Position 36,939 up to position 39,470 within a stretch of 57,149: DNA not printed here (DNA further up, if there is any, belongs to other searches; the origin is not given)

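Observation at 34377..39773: Giant 1,798-aa repeat-plus-nucleotidyltransferase protein in an accessory insertion between ychF and rpsF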

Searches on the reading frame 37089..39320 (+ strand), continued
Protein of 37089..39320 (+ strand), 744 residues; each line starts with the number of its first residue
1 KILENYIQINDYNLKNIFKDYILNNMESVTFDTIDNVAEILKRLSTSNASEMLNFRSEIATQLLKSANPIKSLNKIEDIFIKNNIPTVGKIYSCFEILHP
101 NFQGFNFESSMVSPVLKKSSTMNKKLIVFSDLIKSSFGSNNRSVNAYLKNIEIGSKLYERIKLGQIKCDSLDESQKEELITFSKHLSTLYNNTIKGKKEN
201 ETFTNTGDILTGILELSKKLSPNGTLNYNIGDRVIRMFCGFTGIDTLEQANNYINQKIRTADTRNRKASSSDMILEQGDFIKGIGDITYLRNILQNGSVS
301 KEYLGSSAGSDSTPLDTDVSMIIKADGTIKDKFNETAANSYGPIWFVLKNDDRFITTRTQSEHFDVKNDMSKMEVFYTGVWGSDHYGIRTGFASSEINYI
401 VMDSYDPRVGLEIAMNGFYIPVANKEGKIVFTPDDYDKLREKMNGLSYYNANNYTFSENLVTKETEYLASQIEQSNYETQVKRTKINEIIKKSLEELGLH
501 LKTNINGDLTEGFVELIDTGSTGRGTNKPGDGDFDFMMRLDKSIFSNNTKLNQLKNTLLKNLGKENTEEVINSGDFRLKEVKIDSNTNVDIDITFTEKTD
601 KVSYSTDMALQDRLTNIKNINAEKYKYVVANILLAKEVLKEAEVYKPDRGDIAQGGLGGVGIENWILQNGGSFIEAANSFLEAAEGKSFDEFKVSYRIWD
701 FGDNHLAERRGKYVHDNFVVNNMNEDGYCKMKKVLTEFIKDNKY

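Call 51: search_protein_representatives(alignment_id=A1)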
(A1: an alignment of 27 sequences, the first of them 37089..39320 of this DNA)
Query: 27 sequences, 758 profile positions. Proteins with E-value up to 0.001 (for the whole library): 1229; up to 1e-10: 1050; up to 1e-30: 825. The best 150 are listed.
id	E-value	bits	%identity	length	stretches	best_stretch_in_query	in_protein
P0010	0.0e+00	1326.6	-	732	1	28-757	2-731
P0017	0.0e+00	1310.0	-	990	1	5-757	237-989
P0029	0.0e+00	1248.3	-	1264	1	11-754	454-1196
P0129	0.0e+00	1230.9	-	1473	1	5-751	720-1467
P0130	0.0e+00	1217.4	-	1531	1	5-754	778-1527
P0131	0.0e+00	1191.3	-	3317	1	5-748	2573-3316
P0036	0.0e+00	1189.7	-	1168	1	5-754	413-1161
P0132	0.0e+00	1167.4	-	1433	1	5-753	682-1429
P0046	0.0e+00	1164.2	-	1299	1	7-752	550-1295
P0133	0.0e+00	1159.8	-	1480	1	5-749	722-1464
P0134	0.0e+00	1146.6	-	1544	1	5-754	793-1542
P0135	0.0e+00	1139.3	-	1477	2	5-753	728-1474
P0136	0.0e+00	1114.7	-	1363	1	5-752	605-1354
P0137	0.0e+00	1102.8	-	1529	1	5-754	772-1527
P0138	0.0e+00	1102.0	-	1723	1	5-750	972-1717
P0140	0.0e+00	1093.9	-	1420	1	5-753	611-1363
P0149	0.0e+00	1026.5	-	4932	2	5-696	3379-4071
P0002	8.5e-293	989.7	-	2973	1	2-746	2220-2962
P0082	3.8e-287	971.1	-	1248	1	5-752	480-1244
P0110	9.1e-286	966.5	-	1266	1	5-749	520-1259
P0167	7.0e-284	960.3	-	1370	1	5-754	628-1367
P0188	1.8e-257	872.9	-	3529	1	19-745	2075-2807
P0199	1.9e-247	839.8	-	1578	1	6-745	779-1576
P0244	1.5e-211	721.1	-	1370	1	5-750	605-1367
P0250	1.5e-209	714.5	-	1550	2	400-749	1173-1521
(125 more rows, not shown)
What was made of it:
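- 1,229, 1,050 and 825 clusters at E <= 1e-3, 1e-10 and 1e-30 (call 51).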

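Call 71: find_related_loci(query=A1, collection=viral_contigs, flank=10000)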
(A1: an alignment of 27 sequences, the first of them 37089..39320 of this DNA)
Query A1 (744 aa) in viral_contigs; peptide patterns used: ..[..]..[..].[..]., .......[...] (x = any residue, [..] = any of these).
23 stretches matched a pattern, but none encodes a relative of the query by tblastn (E <= 1e-3).
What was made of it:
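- On Polyvalent proteins of phages and conjugative elements: No relative in IMG/VR (call 71).
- Closest known: Polyvalent proteins of phages and conjugative elements. Different: No viral relative was found (call 71), and most copies are chromosomal, between housekeeping genes.
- No relative was found in 2.9 million viral contigs (call 71), so there is no direct phage link.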

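Call 76: search_protein_families(library=pfam, proteins=[P0149, P0188, P0140], max_evalue=0.001)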
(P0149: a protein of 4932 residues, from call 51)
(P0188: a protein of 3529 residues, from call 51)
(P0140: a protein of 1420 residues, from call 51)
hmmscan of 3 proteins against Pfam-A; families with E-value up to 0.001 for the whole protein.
P0149 (4932 aa): 2 families
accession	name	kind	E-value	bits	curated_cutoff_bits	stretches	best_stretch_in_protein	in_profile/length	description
PF01841.26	Transglut_core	-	6e-10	39.8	23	1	220-321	13-104/108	Transglutaminase-like superfamily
PF03711.20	OKR_DC_1_C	-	0.00067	20.4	24.2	0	380-444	11-80/132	Orn/Lys/Arg decarboxylase, C-terminal domain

P0188 (3529 aa): 1 family
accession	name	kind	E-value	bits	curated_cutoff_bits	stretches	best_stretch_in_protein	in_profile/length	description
PF01909.29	NTP_transf_2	-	1.5e-05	25.7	21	1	2571-2625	11-66/93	Nucleotidyltransferase domain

P0140 (1420 aa): 0 families
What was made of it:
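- On Pol-beta nucleotidyltransferase superfamily: Family member P0188 reaches 25.7 bits (call 76).
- Giant variants carry extra domains, for example a transglutaminase-like protease in P0149 (call 76). Giant variants carry a transglutaminase-like protease (call 76).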

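Call 95: find_encoding_contigs(protein=P0110, flank=8000, max_places=2)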
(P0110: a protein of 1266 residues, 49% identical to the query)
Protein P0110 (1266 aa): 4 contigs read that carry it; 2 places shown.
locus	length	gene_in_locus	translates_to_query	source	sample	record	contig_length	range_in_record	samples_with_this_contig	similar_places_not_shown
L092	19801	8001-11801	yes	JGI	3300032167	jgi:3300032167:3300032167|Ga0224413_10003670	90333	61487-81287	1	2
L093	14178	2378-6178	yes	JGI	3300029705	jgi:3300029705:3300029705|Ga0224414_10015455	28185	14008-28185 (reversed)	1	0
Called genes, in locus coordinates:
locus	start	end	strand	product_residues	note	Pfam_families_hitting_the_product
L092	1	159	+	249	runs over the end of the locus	-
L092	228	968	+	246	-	PF01381:HTH_3, PF12844:HTH_19, PF01928:CYTH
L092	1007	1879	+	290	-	PF00005:ABC_tran, PF13304:AAA_21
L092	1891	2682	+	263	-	PF12679:ABC2_membrane_2, PF12730:ABC2_membrane_4, PF13346:ABC2_membrane_5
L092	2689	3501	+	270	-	-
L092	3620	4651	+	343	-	-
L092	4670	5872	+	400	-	-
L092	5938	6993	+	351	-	PF11899:DUF3419 (weak)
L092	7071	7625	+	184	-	-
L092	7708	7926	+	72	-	-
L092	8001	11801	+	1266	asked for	-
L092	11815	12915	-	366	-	PF01098:FTSW_RODA_SPOVE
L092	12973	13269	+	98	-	-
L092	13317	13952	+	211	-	-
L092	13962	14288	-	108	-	PF00367:PTS_EIIB (weak)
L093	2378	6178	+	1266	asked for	-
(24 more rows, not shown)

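Call 96: find_encoding_contigs(protein=P0025, flank=8000, max_places=1)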
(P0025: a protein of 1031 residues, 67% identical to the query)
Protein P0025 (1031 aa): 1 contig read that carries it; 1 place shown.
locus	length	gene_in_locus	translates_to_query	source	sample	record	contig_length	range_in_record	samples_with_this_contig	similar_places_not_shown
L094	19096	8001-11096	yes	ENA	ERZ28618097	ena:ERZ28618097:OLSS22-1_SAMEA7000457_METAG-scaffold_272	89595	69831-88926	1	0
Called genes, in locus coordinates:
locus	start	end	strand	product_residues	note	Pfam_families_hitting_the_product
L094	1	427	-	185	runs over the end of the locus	PF01327:Pep_deformylase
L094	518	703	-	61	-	-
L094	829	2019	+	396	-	PF01098:FTSW_RODA_SPOVE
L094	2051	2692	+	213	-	PF10531:SLBB, PF00633:HHH, PF12826:HHH_2 (faint), PF12836:HHH_3, PF14520:HHH_5 (faint)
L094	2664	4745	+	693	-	PF13567:DUF4131, PF03772:Competence, PF00753:Lactamase_B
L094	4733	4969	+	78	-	-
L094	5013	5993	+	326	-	-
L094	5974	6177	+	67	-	-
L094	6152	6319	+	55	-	-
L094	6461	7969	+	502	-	-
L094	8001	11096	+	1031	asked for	-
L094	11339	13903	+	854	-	PF02739:5_3_exonuc_N, PF01367:5_3_exonuc, PF22619:DNA_polI_exo1, PF00476:DNA_pol_A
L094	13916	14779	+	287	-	PF01545:Cation_efflux, PF16916:ZT_dimer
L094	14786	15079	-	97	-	PF12647:RNHCP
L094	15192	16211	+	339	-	-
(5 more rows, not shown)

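Call 97: find_encoding_contigs(protein=P0105, flank=8000, max_places=1)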
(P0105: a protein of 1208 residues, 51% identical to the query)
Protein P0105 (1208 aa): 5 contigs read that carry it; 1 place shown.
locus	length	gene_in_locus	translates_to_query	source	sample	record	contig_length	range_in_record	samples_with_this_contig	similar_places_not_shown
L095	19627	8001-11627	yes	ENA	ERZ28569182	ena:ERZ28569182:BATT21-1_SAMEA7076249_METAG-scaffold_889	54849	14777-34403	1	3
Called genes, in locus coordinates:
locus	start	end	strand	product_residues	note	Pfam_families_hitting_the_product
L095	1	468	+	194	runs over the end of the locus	PF05175:MTS, PF06325:PrmA (weak), PF13649:Methyltransf_25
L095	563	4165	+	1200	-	PF04563:RNA_pol_Rpb2_1, PF04561:RNA_pol_Rpb2_2, PF04565:RNA_pol_Rpb2_3, PF10385:RNA_pol_Rpb2_45, PF00562:RNA_pol_Rpb2_6, PF04560:RNA_pol_Rpb2_7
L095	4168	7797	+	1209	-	PF04997:RNA_pol_Rpb1_1, PF00623:RNA_pol_Rpb1_2, PF04983:RNA_pol_Rpb1_3, PF05000:RNA_pol_Rpb1_4, PF04998:RNA_pol_Rpb1_5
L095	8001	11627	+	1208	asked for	-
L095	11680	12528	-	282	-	PF13328:HD_4, PF01966:HD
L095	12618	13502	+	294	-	PF00126:HTH_1, PF03466:LysR_substrate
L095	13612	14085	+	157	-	PF13274:SocA_Panacea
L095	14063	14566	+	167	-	-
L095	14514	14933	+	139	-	-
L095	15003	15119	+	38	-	-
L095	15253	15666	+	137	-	PF00164:Ribosom_S12_S23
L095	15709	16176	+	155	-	PF00177:Ribosomal_S7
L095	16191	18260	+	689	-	PF00009:GTP_EFTU, PF03144:GTP_EFTU_D2, PF22042:EF-G_D2, PF14492:EFG_III, PF16658:RF3_C, PF03764:EFG_IV, PF00679:EFG_C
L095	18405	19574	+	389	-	PF00009:GTP_EFTU, PF03144:GTP_EFTU_D2, PF03143:GTP_EFTU_D3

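Call 101: search_protein_families(library=pfam, alignment_id=A3, max_evalue=0.00001)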
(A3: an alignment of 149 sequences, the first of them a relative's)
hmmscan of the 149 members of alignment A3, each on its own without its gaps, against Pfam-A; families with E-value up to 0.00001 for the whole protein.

A. member 1, L001:5707-6942:+ (412 aa): 3 families
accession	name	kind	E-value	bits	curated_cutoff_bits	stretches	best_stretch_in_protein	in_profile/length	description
PF00579.31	tRNA-synt_1b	-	1.5e-74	251.4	21.1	1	30-326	3-292/292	tRNA synthetases class I (W and Y)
PF22421.1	SYY_C-terminal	-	1.1e-14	54.5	27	1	331-407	6-81/83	Tyrosine--tRNA ligase SYY-like C-terminal domain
PF01479.30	S4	-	1.1e-07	31.9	22.8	1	349-391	4-46/48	S4 domain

B. families by the number of members that match (of 149 scanned): 125 families (the first 25 are shown)
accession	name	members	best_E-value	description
PF07724.20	AAA_2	4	1e-23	AAA domain (Cdc48 subfamily)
PF10612.14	Spore-coat_CotZ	4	8.3e-13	Spore coat protein Z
PF00300.27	His_Phos_1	3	1.1e-34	Histidine phosphatase superfamily (branch 1)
PF00239.26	Resolvase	3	1e-25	Resolvase, N terminal domain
PF01381.28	HTH_3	3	4.3e-16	Helix-turn-helix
PF12844.13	HTH_19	3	2.2e-13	Helix-turn-helix domain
PF00004.35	AAA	3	6.7e-13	ATPase family associated with various cellular activities (AAA)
PF01966.28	HD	3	9.9e-12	HD domain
PF10431.15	ClpB_D2-small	3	2.7e-06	C-terminal, D2-small domain, of ClpB protein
PF13328.12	HD_4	2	4.3e-41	HD domain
PF01725.21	Ham1p_like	2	5.3e-32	Ham1 family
PF01272.25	GreA_GreB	2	1.1e-27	Transcription elongation factor, GreA/GreB, C-term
PF03449.20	GreA_GreB_N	2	1.9e-27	Transcription elongation factor, N-terminal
PF07508.19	Recombinase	2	3.8e-27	Recombinase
PF01368.27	DHH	2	3.7e-25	DHH family, N-terminal domain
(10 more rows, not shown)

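Call 102: search_protein_families(library=padloc, alignment_id=A3, max_evalue=1e-8)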
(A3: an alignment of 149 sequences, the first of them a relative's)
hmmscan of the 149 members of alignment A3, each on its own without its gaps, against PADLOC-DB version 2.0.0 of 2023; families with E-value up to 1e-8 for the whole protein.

A. member 1, L001:5707-6942:+ (412 aa): 0 families

B. families by the number of members that match (of 149 scanned): 75 families (the first 25 are shown)
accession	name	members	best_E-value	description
PDLC04135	mad3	3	5.2e-37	mads_3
PDLC02926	HTH_VI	3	9e-14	-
PDLC03954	RmrA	3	9.5e-12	-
PDLC03951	RmrA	3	9.4e-11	-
PDLC04140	mad8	2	2.1e-22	mads_8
PDLC03952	RmrA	2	3.8e-10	-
PDLC02188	HerA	1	2.6e-253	-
PDLC04105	HerA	1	8.8e-141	-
PDLC04605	PDC-M37B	1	3.3e-131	-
PDLC04606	PDC-M37B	1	1.2e-114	-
PDLC04807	PDC-S02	1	2.4e-112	-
PDLC04803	PDC-S02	1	2.6e-94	-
PDLC04104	HerA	1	6.3e-91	-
PDLC04842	PDC-S04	1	5.6e-86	-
PDLC04602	PDC-M37A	1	1.9e-85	-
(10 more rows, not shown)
